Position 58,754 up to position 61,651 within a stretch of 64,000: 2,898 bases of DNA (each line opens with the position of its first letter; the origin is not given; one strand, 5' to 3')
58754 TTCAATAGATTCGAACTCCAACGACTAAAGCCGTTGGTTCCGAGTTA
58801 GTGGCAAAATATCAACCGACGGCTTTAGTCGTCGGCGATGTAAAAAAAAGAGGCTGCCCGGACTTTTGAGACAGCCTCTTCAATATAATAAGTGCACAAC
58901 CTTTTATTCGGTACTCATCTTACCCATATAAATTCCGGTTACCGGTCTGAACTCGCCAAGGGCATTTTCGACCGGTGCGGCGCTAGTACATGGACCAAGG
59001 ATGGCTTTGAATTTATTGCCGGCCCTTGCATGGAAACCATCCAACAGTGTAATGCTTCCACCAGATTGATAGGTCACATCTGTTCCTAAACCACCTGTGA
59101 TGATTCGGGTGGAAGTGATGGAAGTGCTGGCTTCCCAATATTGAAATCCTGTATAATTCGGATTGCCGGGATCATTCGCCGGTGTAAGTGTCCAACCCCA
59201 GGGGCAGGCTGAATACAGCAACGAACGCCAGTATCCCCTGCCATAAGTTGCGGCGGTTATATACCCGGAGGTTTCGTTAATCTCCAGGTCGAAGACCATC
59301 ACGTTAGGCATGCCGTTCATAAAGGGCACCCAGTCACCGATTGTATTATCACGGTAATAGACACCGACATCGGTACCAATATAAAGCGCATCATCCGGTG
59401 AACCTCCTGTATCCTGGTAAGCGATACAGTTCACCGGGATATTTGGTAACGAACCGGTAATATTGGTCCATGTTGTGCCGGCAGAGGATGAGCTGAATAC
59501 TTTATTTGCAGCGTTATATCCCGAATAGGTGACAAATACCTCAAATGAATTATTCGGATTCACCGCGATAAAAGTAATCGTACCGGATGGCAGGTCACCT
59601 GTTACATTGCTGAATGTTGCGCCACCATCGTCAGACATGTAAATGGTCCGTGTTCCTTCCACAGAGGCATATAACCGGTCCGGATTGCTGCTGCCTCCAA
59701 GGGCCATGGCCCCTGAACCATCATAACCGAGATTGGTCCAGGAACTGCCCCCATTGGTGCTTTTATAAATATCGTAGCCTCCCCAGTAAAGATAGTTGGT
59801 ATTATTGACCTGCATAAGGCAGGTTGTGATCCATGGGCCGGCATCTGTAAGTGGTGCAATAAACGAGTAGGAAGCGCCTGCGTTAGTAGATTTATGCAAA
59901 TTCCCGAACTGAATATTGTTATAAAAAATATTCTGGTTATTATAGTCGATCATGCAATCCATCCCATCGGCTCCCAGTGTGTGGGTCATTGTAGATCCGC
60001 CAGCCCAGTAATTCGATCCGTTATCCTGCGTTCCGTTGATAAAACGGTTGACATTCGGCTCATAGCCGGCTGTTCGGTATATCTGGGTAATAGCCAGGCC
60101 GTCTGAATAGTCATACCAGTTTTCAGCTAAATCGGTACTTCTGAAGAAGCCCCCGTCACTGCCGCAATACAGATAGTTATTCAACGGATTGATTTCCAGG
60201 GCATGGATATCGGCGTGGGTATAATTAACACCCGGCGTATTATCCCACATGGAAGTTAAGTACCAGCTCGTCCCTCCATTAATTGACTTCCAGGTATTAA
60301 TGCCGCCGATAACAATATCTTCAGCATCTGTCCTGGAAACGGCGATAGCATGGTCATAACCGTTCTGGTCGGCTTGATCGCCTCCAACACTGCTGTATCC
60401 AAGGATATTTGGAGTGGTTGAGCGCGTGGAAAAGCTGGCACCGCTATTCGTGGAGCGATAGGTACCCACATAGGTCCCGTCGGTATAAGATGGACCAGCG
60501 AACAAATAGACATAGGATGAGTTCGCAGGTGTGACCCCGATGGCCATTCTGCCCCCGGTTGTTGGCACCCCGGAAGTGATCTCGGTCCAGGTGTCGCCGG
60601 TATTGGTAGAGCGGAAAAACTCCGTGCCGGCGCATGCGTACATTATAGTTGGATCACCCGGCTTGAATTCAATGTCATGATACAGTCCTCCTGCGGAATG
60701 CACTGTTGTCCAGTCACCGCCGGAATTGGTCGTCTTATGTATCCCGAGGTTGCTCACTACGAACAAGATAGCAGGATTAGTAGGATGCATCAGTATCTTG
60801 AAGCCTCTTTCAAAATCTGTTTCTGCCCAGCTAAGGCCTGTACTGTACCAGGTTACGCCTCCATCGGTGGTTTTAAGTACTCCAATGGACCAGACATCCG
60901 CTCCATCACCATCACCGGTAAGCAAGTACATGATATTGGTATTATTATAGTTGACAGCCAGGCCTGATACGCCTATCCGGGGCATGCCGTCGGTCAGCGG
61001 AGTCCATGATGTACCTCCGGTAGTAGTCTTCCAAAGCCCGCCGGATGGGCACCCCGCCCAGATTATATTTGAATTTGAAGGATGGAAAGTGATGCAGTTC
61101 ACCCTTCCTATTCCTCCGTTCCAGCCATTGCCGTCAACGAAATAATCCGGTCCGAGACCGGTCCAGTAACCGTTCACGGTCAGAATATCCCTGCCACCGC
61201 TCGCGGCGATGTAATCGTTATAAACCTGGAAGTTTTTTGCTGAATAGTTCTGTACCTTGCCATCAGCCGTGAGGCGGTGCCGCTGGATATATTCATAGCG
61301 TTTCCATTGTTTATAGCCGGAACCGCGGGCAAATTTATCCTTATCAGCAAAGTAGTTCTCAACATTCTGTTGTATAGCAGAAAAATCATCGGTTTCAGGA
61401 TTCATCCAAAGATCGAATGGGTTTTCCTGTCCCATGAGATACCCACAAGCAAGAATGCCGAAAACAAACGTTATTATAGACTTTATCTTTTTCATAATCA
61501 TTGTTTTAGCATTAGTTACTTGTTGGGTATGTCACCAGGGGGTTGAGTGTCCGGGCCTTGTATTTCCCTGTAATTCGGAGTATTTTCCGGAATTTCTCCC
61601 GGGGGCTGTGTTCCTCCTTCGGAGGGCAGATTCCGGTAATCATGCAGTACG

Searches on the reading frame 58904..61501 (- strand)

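Call 49: search_protein_families(library=pfam, proteins=[window:58904-61501:-], max_evalue=0.001)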
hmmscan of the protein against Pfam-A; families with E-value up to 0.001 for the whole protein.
window:58904-61501:- (865 aa): 1 family
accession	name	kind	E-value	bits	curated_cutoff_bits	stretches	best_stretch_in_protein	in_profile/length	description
PF15902.12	Sortilin-Vps10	-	9.3e-16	58.1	33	1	255-360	4-112/446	Sortilin, neurotensin receptor 3,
